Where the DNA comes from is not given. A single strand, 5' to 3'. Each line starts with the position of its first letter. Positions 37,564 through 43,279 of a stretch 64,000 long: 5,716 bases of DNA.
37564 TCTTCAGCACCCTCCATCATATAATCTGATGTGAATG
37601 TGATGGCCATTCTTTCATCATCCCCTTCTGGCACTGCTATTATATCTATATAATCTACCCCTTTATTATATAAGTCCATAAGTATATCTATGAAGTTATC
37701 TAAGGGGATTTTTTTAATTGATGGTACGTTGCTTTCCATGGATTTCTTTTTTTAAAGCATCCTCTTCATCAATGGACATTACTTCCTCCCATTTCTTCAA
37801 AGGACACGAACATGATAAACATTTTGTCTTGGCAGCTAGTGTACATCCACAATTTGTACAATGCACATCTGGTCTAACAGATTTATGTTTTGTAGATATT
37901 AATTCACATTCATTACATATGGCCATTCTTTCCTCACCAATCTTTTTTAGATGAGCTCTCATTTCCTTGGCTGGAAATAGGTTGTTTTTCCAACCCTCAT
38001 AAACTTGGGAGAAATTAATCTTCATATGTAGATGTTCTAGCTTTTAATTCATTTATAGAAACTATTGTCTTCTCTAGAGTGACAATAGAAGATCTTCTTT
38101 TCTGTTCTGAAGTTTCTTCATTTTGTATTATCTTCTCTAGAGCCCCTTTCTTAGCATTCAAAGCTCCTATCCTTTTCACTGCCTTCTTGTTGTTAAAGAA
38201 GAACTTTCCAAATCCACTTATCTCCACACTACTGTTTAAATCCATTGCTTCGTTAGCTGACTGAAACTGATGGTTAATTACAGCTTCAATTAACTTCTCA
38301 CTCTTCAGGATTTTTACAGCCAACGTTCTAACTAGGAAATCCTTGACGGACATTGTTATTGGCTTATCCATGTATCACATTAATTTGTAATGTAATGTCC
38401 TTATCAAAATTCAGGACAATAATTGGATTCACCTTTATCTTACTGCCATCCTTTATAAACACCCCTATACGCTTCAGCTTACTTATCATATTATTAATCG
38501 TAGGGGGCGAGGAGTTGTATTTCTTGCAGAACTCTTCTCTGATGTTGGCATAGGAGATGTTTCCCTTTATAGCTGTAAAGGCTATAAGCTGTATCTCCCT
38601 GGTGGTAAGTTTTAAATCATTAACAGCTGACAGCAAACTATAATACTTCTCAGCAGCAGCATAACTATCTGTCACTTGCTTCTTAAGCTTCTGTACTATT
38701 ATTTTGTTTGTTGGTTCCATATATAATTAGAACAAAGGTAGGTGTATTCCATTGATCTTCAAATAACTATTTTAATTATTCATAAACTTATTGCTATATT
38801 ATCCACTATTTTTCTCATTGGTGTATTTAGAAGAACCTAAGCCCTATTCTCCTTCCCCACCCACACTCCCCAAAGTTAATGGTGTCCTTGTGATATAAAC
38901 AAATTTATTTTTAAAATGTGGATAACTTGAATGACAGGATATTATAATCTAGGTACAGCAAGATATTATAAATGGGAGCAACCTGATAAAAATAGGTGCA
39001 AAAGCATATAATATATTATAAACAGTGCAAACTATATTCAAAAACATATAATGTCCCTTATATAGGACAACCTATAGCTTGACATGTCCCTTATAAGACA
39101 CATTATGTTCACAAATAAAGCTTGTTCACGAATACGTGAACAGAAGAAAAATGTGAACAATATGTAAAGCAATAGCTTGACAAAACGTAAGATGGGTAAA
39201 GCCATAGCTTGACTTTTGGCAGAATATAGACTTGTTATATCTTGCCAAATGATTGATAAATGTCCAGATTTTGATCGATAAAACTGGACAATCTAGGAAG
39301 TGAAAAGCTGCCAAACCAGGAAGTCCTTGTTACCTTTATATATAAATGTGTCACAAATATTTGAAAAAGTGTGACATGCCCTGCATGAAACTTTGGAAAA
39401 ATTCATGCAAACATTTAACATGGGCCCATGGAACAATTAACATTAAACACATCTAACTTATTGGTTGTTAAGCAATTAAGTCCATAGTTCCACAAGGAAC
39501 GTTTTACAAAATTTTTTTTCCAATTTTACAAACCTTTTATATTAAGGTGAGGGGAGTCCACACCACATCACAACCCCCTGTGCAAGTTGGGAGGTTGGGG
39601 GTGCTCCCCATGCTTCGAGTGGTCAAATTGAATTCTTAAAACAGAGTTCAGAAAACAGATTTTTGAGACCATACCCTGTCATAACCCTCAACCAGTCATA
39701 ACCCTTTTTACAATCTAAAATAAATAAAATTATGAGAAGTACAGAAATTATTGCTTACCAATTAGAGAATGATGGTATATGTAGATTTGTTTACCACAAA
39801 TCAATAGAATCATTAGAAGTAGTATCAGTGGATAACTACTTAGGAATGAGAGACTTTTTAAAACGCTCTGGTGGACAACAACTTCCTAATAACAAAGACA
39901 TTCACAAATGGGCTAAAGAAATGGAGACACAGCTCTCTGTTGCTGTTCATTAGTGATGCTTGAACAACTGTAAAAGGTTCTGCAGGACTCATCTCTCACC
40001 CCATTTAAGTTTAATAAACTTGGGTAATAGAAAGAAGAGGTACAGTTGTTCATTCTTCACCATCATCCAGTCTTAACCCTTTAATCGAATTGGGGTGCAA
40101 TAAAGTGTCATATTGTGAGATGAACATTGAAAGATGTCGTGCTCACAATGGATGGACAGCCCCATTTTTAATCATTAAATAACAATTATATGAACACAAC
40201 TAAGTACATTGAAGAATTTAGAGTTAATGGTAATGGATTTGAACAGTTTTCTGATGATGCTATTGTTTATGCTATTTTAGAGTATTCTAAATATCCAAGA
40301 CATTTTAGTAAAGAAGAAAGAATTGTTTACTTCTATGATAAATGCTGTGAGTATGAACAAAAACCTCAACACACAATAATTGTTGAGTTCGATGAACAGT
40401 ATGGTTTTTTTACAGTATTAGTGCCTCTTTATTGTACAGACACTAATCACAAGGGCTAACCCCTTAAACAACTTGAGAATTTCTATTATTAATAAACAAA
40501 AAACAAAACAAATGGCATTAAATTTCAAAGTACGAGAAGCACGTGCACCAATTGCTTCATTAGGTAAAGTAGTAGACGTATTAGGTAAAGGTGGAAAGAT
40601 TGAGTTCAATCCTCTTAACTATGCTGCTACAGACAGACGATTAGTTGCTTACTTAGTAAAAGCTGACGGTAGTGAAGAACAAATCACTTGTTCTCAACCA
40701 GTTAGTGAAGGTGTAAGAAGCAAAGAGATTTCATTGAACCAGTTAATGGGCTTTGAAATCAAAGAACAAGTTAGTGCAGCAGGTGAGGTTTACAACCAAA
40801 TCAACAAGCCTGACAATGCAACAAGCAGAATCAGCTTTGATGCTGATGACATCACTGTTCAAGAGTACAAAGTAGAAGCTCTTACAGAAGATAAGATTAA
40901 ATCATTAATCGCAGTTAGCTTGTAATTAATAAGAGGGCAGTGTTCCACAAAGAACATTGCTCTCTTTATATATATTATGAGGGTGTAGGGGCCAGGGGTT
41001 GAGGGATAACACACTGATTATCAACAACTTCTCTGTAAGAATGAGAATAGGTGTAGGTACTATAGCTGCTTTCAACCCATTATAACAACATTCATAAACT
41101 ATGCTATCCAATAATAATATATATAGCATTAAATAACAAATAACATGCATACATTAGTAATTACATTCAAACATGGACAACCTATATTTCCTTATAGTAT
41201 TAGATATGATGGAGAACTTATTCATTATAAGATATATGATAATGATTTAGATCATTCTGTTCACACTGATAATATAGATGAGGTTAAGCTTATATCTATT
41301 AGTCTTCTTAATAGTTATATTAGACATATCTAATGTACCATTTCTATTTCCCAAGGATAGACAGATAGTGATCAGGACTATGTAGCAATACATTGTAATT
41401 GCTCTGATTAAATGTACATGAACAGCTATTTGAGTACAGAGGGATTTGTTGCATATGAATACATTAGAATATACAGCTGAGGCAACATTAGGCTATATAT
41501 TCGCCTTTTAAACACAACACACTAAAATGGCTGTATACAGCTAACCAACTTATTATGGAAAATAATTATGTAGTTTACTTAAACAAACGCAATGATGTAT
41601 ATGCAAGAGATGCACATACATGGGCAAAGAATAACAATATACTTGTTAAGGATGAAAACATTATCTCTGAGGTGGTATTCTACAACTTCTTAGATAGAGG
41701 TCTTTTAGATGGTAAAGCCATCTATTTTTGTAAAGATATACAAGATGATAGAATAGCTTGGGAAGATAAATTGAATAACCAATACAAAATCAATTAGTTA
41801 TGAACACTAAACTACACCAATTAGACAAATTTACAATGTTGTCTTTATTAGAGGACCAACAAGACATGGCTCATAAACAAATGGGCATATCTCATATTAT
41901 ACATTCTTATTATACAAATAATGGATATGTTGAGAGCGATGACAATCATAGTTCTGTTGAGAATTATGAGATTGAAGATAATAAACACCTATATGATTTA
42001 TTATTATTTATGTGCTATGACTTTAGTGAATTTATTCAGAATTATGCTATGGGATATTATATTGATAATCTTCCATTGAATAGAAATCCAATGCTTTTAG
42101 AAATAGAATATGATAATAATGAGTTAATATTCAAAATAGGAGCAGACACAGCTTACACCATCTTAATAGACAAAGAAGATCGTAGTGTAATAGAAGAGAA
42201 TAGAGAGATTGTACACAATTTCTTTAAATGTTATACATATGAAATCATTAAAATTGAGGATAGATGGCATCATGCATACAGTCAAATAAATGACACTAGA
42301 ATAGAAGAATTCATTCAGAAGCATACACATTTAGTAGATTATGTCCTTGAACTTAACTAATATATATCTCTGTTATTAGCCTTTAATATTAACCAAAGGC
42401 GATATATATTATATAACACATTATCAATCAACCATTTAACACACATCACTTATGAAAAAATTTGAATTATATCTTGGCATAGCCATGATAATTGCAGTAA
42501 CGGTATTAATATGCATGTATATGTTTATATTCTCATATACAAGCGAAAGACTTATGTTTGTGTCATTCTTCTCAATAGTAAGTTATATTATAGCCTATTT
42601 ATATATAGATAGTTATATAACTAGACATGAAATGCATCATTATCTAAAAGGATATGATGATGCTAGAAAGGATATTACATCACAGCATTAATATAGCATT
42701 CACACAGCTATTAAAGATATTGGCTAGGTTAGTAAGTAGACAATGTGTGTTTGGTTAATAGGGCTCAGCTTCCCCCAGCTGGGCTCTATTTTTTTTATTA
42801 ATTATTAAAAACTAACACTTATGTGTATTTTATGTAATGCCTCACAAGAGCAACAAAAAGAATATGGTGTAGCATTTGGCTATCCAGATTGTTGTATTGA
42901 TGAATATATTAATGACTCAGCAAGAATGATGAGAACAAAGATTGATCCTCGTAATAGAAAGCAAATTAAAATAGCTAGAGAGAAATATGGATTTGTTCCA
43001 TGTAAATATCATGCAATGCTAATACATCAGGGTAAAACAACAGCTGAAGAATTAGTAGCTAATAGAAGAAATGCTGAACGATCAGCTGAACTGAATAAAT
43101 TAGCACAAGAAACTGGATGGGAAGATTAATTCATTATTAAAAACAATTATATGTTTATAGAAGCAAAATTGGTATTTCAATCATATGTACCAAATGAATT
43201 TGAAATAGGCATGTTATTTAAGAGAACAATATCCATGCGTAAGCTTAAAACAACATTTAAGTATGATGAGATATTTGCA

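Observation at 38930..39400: Control region packed with several distinct iterated and palindromic motifs (candidate operators, iterons or origin)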

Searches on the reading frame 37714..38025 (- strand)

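Call 8: search_protein_families(library=phrogs, proteins=[window:37714-38025:-], max_evalue=0.01)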
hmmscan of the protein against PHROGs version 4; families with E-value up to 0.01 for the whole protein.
window:37714-38025:- (103 aa): 2 families
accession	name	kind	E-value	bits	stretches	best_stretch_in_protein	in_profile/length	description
phrog_13558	-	unknown function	1.3e-10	42.1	1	27-79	22-68/69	-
phrog_37411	-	unknown function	0.0012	19.5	1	52-96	55-99/207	-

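Call 9: search_protein_families(library=pfam, proteins=[window:37714-38025:-], max_evalue=0.01)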
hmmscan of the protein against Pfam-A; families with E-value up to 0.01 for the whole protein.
window:37714-38025:- (103 aa): 0 families

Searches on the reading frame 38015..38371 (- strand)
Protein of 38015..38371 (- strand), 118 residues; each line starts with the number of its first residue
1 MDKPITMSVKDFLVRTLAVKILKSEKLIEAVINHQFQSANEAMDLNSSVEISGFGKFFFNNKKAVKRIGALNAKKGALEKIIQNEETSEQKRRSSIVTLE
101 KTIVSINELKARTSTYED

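Call 8: search_protein_families(library=phrogs, proteins=[window:38015-38371:-], max_evalue=0.01)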
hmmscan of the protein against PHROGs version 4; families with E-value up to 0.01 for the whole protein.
window:38015-38371:- (118 aa): 1 family
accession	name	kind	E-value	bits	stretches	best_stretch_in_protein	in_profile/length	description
phrog_379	-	DNA, RNA and nucleotide metabolism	0.0056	17.2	1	7-67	29-89/138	DNA binding protein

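Call 9: search_protein_families(library=pfam, proteins=[window:38015-38371:-], max_evalue=0.01)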
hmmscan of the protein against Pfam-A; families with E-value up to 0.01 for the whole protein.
window:38015-38371:- (118 aa): 1 family
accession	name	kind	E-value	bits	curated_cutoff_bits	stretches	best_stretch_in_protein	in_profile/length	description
PF00216.26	Bac_DNA_binding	-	7.2e-05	23.4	22.4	1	10-65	3-58/90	Bacterial DNA-binding protein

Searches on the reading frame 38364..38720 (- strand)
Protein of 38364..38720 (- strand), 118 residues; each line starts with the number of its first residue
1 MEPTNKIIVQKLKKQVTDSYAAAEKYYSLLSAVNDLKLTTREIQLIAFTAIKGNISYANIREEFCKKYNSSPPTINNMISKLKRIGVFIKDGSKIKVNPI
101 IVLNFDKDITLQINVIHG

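Call 8: search_protein_families(library=phrogs, proteins=[window:38364-38720:-], max_evalue=0.01)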
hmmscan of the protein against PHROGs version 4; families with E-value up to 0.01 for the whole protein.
window:38364-38720:- (118 aa): 0 families

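Call 9: search_protein_families(library=pfam, proteins=[window:38364-38720:-], max_evalue=0.01)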
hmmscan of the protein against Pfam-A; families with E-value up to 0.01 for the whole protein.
window:38364-38720:- (118 aa): 2 families
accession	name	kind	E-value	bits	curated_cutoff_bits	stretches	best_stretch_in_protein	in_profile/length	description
PF08280.17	HTH_Mga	-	0.00068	20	23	1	40-83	5-44/59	M protein trans-acting positive regulator (MGA) HTH domain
PF04492.19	Phage_rep_O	-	0.0051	17.7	28.7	0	27-99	14-90/95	Bacteriophage replication protein O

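Call 46: find_homologous_proteins(query=window:38364-38720:-, max_evalue=0.001)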
Query window:38364-38720:- (118 aa): 2025 proteins with E <= 0.001 among 2029 candidates; the best 120 are listed.
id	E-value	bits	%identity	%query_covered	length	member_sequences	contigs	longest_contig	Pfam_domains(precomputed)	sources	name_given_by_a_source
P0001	2.0e-67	242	98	100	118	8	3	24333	-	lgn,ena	-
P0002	6.8e-60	218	87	100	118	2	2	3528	-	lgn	-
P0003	4.5e-59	215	87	100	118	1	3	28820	-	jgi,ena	jgi:hypothetical protein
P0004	3.0e-58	212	86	100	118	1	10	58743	-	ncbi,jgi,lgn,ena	jgi:hypothetical protein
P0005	3.8e-58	212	86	100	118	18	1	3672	-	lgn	-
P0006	4.3e-58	212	86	100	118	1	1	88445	-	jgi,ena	jgi:DNA-binding MarR family transcriptional regulator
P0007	5.2e-58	212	84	100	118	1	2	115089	-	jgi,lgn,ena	jgi:DNA-binding MarR family transcriptional regulator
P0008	5.3e-58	211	85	100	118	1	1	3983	-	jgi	jgi:hypothetical protein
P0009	5.6e-58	211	85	100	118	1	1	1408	-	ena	-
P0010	5.7e-58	211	86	100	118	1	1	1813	-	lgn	-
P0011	6.1e-58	211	85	100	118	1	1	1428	-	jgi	jgi:DNA-binding MarR family transcriptional regulator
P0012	6.2e-58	211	86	100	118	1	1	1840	-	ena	-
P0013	8.2e-58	211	84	100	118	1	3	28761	-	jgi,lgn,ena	-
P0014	1.0e-57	211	84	100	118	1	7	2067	-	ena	-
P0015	1.1e-57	210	85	100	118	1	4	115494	-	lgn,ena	-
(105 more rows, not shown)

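Call 47: search_solved_structures(query=window:38364-38720:-, max_evalue=10, show_alignments=2)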
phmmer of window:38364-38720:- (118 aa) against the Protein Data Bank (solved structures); distinct sequences matched with E-value up to 10: 5.
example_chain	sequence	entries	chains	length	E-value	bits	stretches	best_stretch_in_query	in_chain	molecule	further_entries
2cg4_A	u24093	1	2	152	0.37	14.2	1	50-100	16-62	REGULATORY PROTEIN ASNC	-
5n15_A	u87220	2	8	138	0.43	14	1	25-82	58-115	Bromodomain-containing factor 1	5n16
5n17_A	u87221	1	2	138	0.43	14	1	25-82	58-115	Bromodomain-containing factor 1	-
9qb8_A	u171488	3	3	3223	3.2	11.2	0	24-85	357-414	Lymphostatin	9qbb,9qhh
9euv_A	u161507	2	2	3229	3.3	11.2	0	24-85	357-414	Efa1/LifA protein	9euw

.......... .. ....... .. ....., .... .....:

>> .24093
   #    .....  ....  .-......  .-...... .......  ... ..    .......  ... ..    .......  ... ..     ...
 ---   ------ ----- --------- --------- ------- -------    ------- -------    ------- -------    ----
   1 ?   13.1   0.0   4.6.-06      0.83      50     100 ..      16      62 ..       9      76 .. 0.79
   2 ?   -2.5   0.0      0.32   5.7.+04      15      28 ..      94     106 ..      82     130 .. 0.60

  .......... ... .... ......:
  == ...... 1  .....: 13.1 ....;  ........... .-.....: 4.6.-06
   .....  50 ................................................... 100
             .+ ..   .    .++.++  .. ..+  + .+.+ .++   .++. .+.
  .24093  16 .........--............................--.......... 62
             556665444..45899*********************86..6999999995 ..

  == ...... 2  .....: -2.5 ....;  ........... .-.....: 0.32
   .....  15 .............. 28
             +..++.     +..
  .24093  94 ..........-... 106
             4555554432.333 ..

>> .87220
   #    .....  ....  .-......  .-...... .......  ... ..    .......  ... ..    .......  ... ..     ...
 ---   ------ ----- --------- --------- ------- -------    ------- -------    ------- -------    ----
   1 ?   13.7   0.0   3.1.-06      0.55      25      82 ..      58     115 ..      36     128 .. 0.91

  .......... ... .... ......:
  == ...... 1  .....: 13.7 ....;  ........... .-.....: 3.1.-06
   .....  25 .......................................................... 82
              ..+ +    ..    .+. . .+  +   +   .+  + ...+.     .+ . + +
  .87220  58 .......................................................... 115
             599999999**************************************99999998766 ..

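Call 50: find_encoding_contigs(protein=P0001, flank=3000, max_places=6)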
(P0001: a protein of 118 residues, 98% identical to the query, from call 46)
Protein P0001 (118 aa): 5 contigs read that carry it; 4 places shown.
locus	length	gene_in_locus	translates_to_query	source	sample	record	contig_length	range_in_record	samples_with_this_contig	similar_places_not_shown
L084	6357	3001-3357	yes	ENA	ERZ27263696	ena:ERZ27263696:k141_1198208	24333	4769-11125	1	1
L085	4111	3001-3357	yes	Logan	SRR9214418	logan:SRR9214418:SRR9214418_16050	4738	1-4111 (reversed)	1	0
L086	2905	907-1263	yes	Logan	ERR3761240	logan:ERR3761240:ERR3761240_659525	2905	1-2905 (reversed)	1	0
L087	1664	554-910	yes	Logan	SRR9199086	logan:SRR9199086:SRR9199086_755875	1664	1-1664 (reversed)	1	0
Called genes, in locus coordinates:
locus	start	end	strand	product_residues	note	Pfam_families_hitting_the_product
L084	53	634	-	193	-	PF01541:GIY-YIG, PF07460:NUMOD3 (weak)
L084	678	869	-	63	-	-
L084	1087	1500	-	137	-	-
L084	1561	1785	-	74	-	-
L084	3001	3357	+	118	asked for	-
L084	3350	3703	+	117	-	-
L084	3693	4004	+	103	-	-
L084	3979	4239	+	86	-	-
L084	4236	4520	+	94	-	-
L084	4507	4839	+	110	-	-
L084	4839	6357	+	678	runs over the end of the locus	-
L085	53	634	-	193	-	PF01541:GIY-YIG, PF07460:NUMOD3 (weak)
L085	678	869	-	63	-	-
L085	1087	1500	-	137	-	-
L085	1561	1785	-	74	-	-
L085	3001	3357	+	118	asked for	-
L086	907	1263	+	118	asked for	-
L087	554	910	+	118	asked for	-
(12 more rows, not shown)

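Call 53: predict_structure(alignment_id=A2)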
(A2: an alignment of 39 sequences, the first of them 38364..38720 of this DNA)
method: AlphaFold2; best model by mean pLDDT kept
length: 118 residues; sequences in the alignment: 39
mean_pLDDT: 77.0   pTM: 0.68
mean pLDDT of the five models: 77.0, 72.5, 57.2, 55.7, 54.9
residues with pLDDT >= 90: 37; 70-90: 45; 50-70: 20; < 50: 16
segments of 3 or more residues with pLDDT < 50: 1-13
pLDDT, mean of each block of 10 residues (from residue 1): 41 61 86 86 92 88 91 92 90 84 56 52
secondary structure, 60 per line:
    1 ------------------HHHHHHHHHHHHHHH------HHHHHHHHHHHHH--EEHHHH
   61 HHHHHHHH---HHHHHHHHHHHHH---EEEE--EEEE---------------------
elements in order: H19-33 H40-52 H57-68 H72-84 E88-91 E94-97

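Call 59: fold_search(model_id=the predicted structure, library=pdb)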
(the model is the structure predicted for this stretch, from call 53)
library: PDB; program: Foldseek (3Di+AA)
matches with E <= 10: 1493; with E <= 0.001: 0
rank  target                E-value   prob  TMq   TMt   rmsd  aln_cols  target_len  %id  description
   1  1bja_A                6.3e-03  1.00  0.52  0.63   1.9        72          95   18  ACTIVATION DOMAIN OF THE PHAGE T4 TRANSCRIPTION FACTOR MOTA (released 1998-11-04)
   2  4mtd_D                9.9e-03  1.00  0.52  0.42   4.6        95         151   14  Zinc Uptake Regulator Complexed With Zinc AND DNA (released 2014-11-05)
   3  4mtd_C                1.1e-02  1.00  0.57  0.47   2.7        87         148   14  Zinc Uptake Regulator Complexed With Zinc AND DNA (released 2014-11-05)
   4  2d1h_B                2.0e-02  1.00  0.52  0.60   3.5        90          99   17  Crystal structure of ST1889 protein from thermoacidophilic archaeon Sulfolobus tokodaii (released 2006-09-05)
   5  4m6y_A                2.0e-02  0.94  0.36  0.15  12.4        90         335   19  Mutant structure of methyltransferase from Streptomyces hygroscopicus complexed with S-adenosyl-L-homocysteine and met (released 2014-06-25)
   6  4yif_D                2.1e-02  1.00  0.46  0.41   8.4        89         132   12  Crystal structure of Rv0880 (released 2015-06-10)
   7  4m6x_B                2.4e-02  0.96  0.33  0.13   8.7        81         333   16  Mutant structure of methyltransferase from Streptomyces hygroscopicus complexed with S-adenosyl-L-homocysteine and met (released 2014-06-25)
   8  2pex_B                2.6e-02  1.00  0.47  0.41   4.8        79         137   16  Structure of reduced C22S OhrR from Xanthamonas Campestris (released 2007-12-11)
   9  4yif_E                2.8e-02  0.99  0.42  0.38   8.1        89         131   13  Crystal structure of Rv0880 (released 2015-06-10)
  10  5aiq_B                3.1e-02  1.00  0.48  0.43   4.6        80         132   15  Crystal structure of ligand-free NadR (released 2016-03-02)
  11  4yif_F                3.1e-02  1.00  0.46  0.42   5.0        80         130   14  Crystal structure of Rv0880 (released 2015-06-10)
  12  8za5_B                3.1e-02  0.99  0.44  0.38   6.7        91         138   19  Crystal structure of HsmR (released 2025-10-29)
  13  3gfm                  3.1e-02  0.98  0.46  0.39   6.7        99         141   17  Crystal structure of the ST1710 mutant (K91A) protein (released 2009-08-25)
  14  1okr_A                3.3e-02  1.00  0.46  0.45   2.1        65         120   25  Three-dimensional structure of S.aureus methicillin-resistance regulating transcriptional repressor MecI. (released 2003-10-09)
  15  4kif_B                3.3e-02  0.93  0.33  0.13   8.6        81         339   16  Crystal structure of methyltransferase from Streptomyces hygroscopicus complexed with phenylpyruvic acid (released 2014-05-07)
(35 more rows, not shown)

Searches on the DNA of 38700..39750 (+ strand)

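Call 3: search_dna_similar(query=window:38700-39750:+, collection=phages, mode=distant, max_rows=30)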
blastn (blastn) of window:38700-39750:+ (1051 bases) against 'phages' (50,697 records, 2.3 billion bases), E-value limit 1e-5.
No match.

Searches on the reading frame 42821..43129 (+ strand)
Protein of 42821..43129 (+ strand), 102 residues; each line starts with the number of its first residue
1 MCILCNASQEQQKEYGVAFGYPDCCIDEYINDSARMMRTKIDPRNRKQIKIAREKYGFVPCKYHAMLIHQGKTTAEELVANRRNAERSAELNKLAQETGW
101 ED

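Call 89: search_protein_families(library=pfam, proteins=[window:42821-43129:+], max_evalue=0.01)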
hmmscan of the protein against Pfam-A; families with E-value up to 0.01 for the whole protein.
window:42821-43129:+ (102 aa): 1 family
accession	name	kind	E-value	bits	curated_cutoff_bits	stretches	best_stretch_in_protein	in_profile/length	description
PF04467.17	DUF483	-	0.0031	17.9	25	1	12-50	35-69/122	Protein of unknown function (DUF483)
